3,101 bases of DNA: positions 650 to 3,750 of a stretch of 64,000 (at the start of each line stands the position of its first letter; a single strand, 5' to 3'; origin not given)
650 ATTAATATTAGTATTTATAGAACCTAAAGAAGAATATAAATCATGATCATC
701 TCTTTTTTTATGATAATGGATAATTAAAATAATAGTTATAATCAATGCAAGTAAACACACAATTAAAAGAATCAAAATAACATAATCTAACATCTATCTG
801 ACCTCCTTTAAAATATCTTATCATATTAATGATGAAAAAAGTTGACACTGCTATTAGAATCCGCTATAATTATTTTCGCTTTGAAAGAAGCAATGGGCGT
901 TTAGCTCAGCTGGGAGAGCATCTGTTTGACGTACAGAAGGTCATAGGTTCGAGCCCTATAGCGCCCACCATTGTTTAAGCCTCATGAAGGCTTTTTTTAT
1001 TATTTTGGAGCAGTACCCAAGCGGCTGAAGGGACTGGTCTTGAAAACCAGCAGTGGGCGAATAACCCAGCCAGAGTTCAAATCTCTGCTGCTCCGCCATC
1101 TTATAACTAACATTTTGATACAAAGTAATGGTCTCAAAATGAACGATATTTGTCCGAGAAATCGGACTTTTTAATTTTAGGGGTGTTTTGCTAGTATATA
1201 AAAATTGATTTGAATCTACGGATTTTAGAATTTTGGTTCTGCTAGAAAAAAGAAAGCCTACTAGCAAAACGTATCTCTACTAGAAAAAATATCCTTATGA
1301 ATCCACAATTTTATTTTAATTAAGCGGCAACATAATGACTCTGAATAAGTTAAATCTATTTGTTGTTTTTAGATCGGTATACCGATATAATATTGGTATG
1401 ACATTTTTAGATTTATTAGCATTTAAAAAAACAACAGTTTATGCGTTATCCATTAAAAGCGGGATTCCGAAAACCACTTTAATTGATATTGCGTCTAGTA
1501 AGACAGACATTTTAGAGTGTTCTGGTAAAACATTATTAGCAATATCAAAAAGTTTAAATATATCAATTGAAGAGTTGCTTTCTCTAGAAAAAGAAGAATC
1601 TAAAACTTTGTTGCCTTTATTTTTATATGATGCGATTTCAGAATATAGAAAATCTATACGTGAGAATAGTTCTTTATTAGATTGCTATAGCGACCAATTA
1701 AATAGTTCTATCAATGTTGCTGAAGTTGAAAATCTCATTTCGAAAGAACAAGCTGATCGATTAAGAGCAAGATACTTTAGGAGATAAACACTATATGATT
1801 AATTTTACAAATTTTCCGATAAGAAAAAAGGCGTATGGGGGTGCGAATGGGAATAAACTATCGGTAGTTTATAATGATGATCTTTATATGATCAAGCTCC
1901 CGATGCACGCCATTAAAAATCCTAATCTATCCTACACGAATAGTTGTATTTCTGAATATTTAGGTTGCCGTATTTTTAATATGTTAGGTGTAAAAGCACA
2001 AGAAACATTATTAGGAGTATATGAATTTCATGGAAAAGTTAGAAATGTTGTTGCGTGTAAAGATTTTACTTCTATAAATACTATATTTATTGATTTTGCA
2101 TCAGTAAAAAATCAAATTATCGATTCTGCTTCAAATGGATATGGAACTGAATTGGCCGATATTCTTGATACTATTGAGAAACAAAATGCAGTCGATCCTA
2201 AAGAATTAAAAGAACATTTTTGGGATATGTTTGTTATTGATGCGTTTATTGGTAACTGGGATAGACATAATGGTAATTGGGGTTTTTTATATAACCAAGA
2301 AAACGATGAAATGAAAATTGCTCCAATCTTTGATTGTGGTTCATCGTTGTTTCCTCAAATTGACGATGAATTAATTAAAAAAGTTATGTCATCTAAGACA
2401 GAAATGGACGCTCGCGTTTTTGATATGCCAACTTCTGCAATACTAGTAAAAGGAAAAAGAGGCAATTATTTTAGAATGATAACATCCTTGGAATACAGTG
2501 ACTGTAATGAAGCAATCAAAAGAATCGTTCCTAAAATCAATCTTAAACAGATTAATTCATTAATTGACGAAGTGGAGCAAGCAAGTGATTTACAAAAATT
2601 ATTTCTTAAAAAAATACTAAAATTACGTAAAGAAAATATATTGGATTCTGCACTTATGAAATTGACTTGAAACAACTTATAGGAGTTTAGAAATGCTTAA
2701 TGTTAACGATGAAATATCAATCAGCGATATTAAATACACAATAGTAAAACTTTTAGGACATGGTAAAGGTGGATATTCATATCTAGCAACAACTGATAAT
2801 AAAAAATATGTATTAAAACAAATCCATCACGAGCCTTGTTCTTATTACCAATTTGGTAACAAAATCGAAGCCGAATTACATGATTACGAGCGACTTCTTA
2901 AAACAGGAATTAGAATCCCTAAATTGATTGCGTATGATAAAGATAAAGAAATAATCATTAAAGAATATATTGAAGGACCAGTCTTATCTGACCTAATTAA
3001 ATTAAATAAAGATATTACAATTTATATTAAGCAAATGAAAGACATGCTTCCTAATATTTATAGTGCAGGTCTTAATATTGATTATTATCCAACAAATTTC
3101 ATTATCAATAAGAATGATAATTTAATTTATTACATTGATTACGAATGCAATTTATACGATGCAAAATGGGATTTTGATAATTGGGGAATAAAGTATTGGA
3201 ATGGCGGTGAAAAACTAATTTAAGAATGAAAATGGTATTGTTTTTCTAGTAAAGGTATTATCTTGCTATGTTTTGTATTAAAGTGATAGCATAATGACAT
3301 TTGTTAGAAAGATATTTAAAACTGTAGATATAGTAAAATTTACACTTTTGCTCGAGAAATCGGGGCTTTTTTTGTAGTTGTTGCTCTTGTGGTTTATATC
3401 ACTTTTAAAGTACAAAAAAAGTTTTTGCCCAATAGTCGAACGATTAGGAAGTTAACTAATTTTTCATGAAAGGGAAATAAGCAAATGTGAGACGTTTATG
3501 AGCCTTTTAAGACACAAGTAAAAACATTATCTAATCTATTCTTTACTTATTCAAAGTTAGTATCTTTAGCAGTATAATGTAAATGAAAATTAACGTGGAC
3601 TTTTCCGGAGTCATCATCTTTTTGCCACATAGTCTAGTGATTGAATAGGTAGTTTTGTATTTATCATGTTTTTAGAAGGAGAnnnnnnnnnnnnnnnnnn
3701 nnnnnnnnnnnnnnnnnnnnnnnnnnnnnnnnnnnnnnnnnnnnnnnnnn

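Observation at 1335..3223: tRNA-adjacent three-gene module: HipB-like HTH, truncated HipA-like kinase, 176-aa ELK-fold mini-kinase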

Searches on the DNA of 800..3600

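Call 86: search_rna_families(source=window, start=800, end=3600, threshold=evalue, max_evalue=1)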
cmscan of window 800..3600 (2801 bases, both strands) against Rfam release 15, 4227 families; matches with E-value up to 1: 3.
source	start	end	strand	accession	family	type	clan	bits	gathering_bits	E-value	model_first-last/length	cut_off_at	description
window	895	967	+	RF00005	tRNA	Gene; tRNA;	CL00001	65.4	29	2.5e-13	1-71/71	no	tRNA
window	1007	1095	+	RF00005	tRNA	Gene; tRNA;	CL00001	55.3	29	1.5e-10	1-71/71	no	tRNA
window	3241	3313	+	RF03814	mir-2797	Gene; miRNA;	-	23.7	74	0.34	1-77/77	no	mir-2797 microRNA precursor family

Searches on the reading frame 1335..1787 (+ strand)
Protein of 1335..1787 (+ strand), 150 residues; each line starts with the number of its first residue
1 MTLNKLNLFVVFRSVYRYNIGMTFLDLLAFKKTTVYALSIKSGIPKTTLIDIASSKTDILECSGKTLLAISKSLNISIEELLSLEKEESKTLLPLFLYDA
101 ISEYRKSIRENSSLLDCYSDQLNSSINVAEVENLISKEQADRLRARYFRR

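Call 4: search_protein_families(library=pfam, proteins=[window:1335-1787:+], max_evalue=1)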
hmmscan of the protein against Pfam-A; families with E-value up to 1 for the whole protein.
window:1335-1787:+ (150 aa): 1 family
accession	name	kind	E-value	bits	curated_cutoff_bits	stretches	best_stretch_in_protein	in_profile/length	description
PF13443.12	HTH_26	-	4.3e-05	24.1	22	1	27-87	5-63/63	Cro/C1-type HTH DNA-binding domain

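Call 5: search_protein_families(library=ncbifam, proteins=[window:1335-1787:+], max_evalue=1)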
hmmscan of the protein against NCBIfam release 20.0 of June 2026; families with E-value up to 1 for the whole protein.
window:1335-1787:+ (150 aa): 1 family
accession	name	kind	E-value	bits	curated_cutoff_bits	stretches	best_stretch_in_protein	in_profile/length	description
NF040851.1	tran_reg_TrmB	equivalog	0.11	11.7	600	0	17-55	18-55/338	HTH-type sugar-sensing transcriptional regulator TrmB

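Call 6: search_protein_families(library=padloc, proteins=[window:1335-1787:+], max_evalue=1)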
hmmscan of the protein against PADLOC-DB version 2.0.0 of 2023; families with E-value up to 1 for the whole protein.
window:1335-1787:+ (150 aa): 2 families
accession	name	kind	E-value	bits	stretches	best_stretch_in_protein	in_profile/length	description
PDLC01117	Csx19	-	0.024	13.2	1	86-142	33-88/114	Csx19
PDLC02926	HTH_VI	-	0.036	12.3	1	30-91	12-70/92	-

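Call 9: search_protein_families(library=phrogs, proteins=[window:1335-1787:+], max_evalue=0.1)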
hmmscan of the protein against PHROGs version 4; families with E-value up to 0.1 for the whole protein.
window:1335-1787:+ (150 aa): 4 families
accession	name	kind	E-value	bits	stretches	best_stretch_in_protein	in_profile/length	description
phrog_4583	-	transcription regulation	0.00012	23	1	28-90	19-78/81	transcriptional repressor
phrog_8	-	transcription regulation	0.0016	19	1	34-110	172-247/346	transcriptional regulator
phrog_9425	-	transcription regulation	0.014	16.2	1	31-57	19-45/72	transcriptional repressor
phrog_31326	-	unknown function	0.098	14.1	0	92-144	7-59/73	-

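Call 48: find_homologous_proteins(query=window:1398-1784:+)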
Query window:1398-1784:+ (129 aa): 784 proteins with E <= 0.001 among 825 candidates; the best 120 are listed.
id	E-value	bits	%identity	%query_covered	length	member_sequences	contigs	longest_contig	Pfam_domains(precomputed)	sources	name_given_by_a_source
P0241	3.2e-69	248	98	100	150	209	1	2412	PF13443.13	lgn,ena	-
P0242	2.3e-63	229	91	100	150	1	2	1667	PF13443.13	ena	-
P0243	4.6e-62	225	85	100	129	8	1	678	PF13443.13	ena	-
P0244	1.2e-61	224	84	100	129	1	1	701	PF13443.13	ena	-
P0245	1.1e-60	220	87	98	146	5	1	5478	PF13443.13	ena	-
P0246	1.2e-59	217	83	98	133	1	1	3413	PF01381.29,PF13443.13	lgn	-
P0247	2.6e-59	216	83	98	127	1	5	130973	PF01381.29,PF13443.13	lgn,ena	-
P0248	2.7e-59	216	83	100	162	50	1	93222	PF01381.29,PF13443.13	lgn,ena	-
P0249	2.9e-59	216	83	99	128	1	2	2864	PF13443.13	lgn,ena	-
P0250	3.0e-59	216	83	99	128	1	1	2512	PF13443.13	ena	-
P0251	3.3e-59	216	83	98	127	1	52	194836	PF01381.29,PF13443.13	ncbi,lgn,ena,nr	ncbi:MAG: helix-turn-helix transcriptional regulator [Candidatus Onthovivens sp.]|nr:helix-turn-heli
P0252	4.2e-59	215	84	98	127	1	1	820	PF13443.13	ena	-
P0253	4.6e-59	215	83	98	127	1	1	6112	PF01381.29,PF13443.13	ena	-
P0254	4.7e-59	215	83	98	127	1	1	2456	PF01381.29,PF13443.13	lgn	-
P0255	4.7e-59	215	83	98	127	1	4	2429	PF01381.29,PF13443.13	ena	-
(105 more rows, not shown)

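Call 60: predict_structure(alignment_id=A6)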
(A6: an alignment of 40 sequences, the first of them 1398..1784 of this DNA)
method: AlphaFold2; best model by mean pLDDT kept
length: 129 residues; sequences in the alignment: 40
mean_pLDDT: 66.9   pTM: 0.47
mean pLDDT of the five models: 66.9, 62.9, 62.0, 55.2, 52.0
residues with pLDDT >= 90: 15; 70-90: 48; 50-70: 33; < 50: 33
segments of 3 or more residues with pLDDT < 50: 66-73, 100-114
pLDDT, mean of each block of 10 residues (from residue 1): 82 88 89 80 89 87 55 50 52 50 42 53 51
secondary structure, 60 per line:
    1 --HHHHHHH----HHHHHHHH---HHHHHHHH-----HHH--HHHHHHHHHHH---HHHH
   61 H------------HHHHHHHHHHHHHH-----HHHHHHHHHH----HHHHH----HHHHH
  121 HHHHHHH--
elements in order: H3-9 H14-21 H25-32 H43-53 H57-61 H74-87 H93-102 H107-111 H116-127

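Call 85: search_solved_structures(query=A6, max_evalue=1)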
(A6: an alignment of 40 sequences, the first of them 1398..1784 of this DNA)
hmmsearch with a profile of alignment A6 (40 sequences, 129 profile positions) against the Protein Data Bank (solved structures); distinct sequences matched with E-value up to 1: 5.
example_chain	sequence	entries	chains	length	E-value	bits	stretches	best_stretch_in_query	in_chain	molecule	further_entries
6eou_A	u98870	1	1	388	0.029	17.6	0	76-100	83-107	UDP-N-acetylglucosamine--peptide N-acetylglucosaminyltransferase 110 kDa subunit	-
1w3b_A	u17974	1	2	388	0.029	17.6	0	76-100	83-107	UDP-N-ACETYLGLUCOSAMINE--PEPTIDE N-ACETYLGLUCOSAMINYLTRANSFERASE 110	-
7yeh_B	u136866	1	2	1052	0.41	13.9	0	75-109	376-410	UDP-N-acetylglucosamine--peptide N-acetylglucosaminyltransferase 110 kDa subunit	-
7yea_A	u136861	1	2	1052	0.41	13.9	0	75-109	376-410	UDP-N-acetylglucosamine--peptide N-acetylglucosaminyltransferase 110 kDa subunit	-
7ntf_A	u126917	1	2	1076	0.46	13.7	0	75-109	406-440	Isoform 1 of UDP-N-acetylglucosamine--peptide N-acetylglucosaminyltransferase 110 kDa subu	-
